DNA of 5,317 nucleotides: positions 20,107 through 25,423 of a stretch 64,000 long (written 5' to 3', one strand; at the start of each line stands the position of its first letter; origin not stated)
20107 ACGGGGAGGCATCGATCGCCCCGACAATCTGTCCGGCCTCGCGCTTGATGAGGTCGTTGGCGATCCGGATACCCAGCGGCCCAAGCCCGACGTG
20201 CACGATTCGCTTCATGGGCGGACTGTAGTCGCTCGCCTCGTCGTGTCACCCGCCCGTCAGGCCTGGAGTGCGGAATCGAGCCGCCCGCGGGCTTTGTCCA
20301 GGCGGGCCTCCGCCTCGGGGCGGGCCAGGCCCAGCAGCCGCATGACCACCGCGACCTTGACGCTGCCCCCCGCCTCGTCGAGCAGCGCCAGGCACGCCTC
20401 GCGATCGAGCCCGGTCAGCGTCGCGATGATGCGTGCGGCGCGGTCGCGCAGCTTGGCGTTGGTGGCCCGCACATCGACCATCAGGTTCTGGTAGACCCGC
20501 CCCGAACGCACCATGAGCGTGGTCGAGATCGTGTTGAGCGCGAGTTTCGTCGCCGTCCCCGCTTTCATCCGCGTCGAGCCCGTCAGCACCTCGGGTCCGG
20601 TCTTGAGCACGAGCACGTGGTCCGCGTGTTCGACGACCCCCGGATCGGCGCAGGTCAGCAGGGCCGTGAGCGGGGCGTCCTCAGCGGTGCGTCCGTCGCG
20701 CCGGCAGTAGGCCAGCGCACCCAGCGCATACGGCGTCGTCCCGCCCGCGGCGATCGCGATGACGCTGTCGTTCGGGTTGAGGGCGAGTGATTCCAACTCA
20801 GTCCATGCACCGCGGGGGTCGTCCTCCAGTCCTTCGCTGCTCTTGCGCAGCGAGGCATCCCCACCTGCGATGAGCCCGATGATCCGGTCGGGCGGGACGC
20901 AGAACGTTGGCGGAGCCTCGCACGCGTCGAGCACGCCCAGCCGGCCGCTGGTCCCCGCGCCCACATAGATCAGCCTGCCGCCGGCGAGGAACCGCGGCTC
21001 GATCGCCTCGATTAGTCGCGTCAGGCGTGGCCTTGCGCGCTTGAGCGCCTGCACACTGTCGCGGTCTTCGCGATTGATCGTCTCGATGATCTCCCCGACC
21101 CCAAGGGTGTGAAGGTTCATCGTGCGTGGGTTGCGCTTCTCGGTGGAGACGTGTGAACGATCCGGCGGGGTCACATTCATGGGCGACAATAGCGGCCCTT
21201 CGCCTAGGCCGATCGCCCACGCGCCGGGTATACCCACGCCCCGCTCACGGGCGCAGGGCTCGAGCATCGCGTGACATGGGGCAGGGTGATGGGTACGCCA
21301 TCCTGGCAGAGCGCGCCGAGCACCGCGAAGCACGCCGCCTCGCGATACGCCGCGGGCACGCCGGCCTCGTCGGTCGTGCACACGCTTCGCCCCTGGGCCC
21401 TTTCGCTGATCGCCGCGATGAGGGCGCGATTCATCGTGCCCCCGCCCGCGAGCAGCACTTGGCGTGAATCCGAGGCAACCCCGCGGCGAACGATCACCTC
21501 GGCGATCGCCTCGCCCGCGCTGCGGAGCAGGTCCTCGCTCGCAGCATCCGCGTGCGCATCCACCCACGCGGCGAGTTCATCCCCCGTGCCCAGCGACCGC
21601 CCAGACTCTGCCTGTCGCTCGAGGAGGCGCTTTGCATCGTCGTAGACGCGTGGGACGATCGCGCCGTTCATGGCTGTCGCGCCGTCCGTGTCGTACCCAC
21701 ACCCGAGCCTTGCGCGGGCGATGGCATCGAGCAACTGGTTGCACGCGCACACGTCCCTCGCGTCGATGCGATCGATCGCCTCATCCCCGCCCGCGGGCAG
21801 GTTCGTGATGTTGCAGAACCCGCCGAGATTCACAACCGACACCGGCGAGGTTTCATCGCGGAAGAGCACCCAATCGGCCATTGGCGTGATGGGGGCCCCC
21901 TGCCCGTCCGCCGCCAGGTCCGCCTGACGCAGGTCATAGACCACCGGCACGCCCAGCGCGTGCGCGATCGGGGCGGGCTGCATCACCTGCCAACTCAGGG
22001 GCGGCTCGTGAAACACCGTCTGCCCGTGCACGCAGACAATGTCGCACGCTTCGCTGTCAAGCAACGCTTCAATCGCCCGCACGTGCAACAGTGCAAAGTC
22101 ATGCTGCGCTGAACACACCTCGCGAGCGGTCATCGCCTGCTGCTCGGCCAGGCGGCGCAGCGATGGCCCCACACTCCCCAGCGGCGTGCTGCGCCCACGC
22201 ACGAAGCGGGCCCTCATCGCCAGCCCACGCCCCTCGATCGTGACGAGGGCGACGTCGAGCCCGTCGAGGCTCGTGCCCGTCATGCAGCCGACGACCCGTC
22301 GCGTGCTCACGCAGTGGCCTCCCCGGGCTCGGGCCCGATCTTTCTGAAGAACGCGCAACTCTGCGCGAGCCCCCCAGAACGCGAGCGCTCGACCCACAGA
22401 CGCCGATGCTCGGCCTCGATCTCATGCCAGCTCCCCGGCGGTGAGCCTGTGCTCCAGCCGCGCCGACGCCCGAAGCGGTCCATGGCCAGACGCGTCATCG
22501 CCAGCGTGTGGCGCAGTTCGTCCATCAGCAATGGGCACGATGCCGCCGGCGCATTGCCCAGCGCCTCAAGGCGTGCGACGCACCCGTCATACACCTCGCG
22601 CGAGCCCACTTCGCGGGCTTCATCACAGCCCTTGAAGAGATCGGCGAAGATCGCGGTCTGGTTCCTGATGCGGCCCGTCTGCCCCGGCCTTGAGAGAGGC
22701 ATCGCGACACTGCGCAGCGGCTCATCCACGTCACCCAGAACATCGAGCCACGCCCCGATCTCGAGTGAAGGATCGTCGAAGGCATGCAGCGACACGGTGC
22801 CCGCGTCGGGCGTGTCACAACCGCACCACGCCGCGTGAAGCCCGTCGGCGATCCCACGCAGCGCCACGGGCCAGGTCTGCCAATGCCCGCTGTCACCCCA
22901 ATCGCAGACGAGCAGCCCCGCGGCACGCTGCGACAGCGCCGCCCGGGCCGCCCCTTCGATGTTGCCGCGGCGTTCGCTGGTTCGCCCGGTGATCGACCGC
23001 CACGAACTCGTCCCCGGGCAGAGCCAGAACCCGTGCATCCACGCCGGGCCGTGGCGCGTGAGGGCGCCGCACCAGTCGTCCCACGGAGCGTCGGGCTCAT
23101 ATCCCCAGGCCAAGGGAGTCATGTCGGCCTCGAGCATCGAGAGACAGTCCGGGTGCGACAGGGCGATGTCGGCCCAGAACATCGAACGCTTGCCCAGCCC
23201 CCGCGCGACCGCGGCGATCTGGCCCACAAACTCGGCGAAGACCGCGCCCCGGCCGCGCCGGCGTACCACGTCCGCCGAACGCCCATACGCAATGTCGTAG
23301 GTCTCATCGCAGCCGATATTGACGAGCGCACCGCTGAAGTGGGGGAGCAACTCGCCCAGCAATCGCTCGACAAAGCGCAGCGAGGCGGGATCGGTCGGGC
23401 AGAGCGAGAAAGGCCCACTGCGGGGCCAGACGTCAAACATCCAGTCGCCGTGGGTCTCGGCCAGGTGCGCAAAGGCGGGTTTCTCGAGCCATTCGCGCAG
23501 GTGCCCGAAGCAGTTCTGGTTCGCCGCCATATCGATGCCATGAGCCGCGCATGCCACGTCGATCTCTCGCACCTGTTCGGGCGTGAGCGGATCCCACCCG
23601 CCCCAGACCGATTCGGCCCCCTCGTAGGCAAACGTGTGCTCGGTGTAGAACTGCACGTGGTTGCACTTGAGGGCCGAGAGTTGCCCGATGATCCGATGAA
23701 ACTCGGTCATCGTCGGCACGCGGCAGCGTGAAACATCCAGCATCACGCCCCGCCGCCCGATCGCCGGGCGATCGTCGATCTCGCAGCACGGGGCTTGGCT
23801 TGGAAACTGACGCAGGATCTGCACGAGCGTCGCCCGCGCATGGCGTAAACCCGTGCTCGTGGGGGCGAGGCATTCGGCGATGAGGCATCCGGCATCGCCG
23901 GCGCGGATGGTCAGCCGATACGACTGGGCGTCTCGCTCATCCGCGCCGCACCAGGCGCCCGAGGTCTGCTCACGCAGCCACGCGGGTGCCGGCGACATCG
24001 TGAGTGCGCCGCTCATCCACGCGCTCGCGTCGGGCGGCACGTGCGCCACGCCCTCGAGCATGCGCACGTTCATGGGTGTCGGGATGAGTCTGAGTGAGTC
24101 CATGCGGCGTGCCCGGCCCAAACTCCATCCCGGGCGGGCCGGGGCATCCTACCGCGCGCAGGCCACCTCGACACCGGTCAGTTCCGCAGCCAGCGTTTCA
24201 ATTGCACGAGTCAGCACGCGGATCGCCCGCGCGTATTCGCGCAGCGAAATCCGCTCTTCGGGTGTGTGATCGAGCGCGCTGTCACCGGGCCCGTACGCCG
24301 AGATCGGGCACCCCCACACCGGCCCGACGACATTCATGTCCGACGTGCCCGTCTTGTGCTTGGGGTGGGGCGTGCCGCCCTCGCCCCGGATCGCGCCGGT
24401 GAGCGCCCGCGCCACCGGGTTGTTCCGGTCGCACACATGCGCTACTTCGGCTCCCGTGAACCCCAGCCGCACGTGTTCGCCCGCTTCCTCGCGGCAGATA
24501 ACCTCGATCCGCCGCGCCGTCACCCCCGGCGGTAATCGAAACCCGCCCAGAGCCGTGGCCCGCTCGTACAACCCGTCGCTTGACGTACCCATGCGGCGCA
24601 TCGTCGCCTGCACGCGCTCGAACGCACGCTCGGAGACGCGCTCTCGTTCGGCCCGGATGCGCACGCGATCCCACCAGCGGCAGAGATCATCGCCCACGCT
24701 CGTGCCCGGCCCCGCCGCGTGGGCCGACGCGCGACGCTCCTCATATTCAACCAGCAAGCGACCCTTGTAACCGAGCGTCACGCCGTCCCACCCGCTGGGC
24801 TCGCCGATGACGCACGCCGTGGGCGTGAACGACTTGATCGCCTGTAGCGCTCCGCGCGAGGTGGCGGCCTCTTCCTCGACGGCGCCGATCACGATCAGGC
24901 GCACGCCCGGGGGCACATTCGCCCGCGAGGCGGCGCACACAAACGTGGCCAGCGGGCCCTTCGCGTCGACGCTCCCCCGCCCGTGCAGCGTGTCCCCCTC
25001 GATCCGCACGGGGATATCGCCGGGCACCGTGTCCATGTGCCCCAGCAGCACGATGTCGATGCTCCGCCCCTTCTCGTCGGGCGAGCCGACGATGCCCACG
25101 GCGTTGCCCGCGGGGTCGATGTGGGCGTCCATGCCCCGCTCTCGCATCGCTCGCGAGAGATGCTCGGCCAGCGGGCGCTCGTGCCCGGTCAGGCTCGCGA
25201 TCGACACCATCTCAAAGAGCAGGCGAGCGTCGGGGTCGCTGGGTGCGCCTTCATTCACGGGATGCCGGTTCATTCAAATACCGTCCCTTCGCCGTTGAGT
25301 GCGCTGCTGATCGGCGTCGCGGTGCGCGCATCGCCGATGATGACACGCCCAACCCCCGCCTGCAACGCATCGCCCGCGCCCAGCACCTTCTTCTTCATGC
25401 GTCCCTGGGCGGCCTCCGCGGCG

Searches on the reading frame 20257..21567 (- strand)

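Call 33: search_protein_families(library=ncbifam, proteins=[window:20257-21567:-], max_evalue=1e-10)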
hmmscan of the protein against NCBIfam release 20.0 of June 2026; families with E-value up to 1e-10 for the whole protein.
window:20257-21567:- (436 aa): 3 families
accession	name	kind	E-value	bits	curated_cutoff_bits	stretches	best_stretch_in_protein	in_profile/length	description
NF003915.0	PRK05441.1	subfamily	2.9e-108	361.4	168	1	137-435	3-296/300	N-acetylmuramic acid 6-phosphate etherase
TIGR00274.1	TIGR00274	equivalog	7.7e-96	320.6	302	1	141-434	2-290/291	N-acetylmuramic acid 6-phosphate etherase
NF009222.0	PRK12570.1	subfamily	1.4e-92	309.8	255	1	138-435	11-303/307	N-acetylmuramic acid 6-phosphate etherase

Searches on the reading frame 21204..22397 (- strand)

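Call 3: search_protein_families(library=ncbifam, proteins=[window:21204-22397:-])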
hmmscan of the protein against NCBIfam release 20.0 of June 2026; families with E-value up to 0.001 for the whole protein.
window:21204-22397:- (397 aa): 14 families
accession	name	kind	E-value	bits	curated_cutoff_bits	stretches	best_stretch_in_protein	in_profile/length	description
NF007148.0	PRK09585.3-2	equivalog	1.2e-65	221.8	387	1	32-382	8-377/386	anhydro-N-acetylmuramic acid kinase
NF007141.0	PRK09585.1-5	equivalog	2.7e-55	187.8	352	1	33-382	4-359/370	anhydro-N-acetylmuramic acid kinase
NF007146.0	PRK09585.2-6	equivalog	4.4e-55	187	440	1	34-393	2-369/391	anhydro-N-acetylmuramic acid kinase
NF007139.0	PRK09585.1-3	equivalog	5.4e-55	187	367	1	33-382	4-362/370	anhydro-N-acetylmuramic acid kinase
NF007150.0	PRK09585.3-5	equivalog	1.5e-46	159.2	585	1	32-393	2-387/393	anhydro-N-acetylmuramic acid kinase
NF007144.0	PRK09585.2-3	equivalog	1.1e-45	156.3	436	1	34-379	7-347/358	anhydro-N-acetylmuramic acid kinase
NF007143.0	PRK09585.2-2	equivalog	3.2e-44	151.3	533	1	34-381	2-372/382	anhydro-N-acetylmuramic acid kinase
NF007142.0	PRK09585.2-1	equivalog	2e-43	148.8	435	1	33-376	4-368/384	anhydro-N-acetylmuramic acid kinase AnmK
NF007151.0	PRK09585.3-6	equivalog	1.5e-41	142.5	599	1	32-376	12-383/396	anhydro-N-acetylmuramic acid kinase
NF007138.0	PRK09585.1-1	equivalog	1.8e-40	139.2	588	1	33-392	4-367/370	anhydro-N-acetylmuramic acid kinase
NF007145.0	PRK09585.2-5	equivalog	5.7e-40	137.8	514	1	34-391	2-378/379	anhydro-N-acetylmuramic acid kinase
NF007149.0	PRK09585.3-4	equivalog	2.8e-37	128.5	616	1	32-366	16-375/399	anhydro-N-acetylmuramic acid kinase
NF007140.0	PRK09585.1-4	equivalog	1.3e-30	106.8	605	1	36-387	17-378/382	anhydro-N-acetylmuramic acid kinase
NF007147.0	PRK09585.3-1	equivalog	2.1e-25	89.5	822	1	34-381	2-355/393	anhydro-N-acetylmuramic acid kinase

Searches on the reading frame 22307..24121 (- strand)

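Call 3: search_protein_families(library=ncbifam, proteins=[window:22307-24121:-])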
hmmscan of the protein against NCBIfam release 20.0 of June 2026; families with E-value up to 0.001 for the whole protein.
window:22307-24121:- (604 aa): 0 families

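Call 60: search_protein_families(library=pfam, proteins=[window:22307-24121:-], max_evalue=0.01)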
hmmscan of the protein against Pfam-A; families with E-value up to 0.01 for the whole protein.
window:22307-24121:- (604 aa): 1 family
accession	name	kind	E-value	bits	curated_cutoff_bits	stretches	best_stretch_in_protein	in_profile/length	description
PF00728.28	Glyco_hydro_20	-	3.4e-12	46.8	22.3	1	124-339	4-239/348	Glycosyl hydrolase family 20, catalytic domain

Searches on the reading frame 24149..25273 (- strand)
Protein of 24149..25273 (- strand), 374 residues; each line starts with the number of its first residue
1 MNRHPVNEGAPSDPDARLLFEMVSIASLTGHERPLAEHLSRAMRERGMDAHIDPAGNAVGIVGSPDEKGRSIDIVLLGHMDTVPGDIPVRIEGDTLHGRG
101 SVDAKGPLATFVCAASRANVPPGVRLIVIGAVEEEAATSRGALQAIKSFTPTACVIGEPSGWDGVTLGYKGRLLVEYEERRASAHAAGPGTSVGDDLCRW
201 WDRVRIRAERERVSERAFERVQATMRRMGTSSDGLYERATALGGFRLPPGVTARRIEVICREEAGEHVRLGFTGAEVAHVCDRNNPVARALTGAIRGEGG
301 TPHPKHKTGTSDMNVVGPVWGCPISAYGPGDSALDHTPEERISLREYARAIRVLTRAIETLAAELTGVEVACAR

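Call 3: search_protein_families(library=ncbifam, proteins=[window:24149-25273:-])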
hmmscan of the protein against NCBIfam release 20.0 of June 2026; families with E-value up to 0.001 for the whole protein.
window:24149-25273:- (374 aa): 26 families (the best 25 are shown)
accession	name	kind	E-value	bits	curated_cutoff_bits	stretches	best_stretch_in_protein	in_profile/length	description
NF003367.0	PRK04443.1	equivalog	4.6e-123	411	363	1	14-363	8-347/349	[LysW]-lysine hydrolase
TIGR01902.1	dapE-lys-deAc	subfamily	1e-90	304.4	163.1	1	18-362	2-338/340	N-acetyl-ornithine/N-acetyl-lysine deacetylase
NF001747.0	PRK00466.1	equivalog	3.1e-46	157.8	288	1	16-362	13-343/346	N-acetyl-lysine deacetylase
TIGR01900.1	dapE-gram_pos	equivalog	1.4e-25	90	304.2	1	17-356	7-348/351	succinyl-diaminopimelate desuccinylase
NF006402.0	PRK08651.1-5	equivalog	3.3e-20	72.4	369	1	35-192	24-185/369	succinyl-diaminopimelate desuccinylase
NF009555.0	PRK13004.1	equivalog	2.4e-19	69.5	321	1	17-190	19-201/399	YgeY family selenium metabolism-linked hydrolase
NF006399.0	PRK08651.1-2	equivalog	2.6e-19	69.5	381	1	18-190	9-197/405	succinyl-diaminopimelate desuccinylase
TIGR01910.1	DapE-ArgE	subfamily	7.1e-15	55.1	217.6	1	18-192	3-198/373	ArgE/DapE family deacylase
NF006400.0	PRK08651.1-3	equivalog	2.9e-13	49.4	374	1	91-189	111-214/410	succinyl-diaminopimelate desuccinylase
NF005306.0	PRK06837.1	subfamily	7.3e-12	44.8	376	1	50-163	78-201/427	ArgE/DapE family deacylase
TIGR01892.1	AcOrn-deacetyl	equivalog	7.4e-12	45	297.7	1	33-195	18-192/365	acetylornithine deacetylase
TIGR03526.1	selenium_YgeY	hypoth_equivalog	2.6e-11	43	321.5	1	17-190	17-199/395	YgeY family selenium metabolism-linked hydrolase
NF006404.0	PRK08652.1-2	equivalog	4.3e-11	42.3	348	1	18-191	6-170/332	acetylornithine deacetylase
NF009557.0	PRK13009.1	equivalog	3.9e-10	39.4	284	1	17-162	7-167/377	succinyl-diaminopimelate desuccinylase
NF005710.0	PRK07522.1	subfamily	9e-10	38.2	412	1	21-188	16-198/391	acetylornithine deacetylase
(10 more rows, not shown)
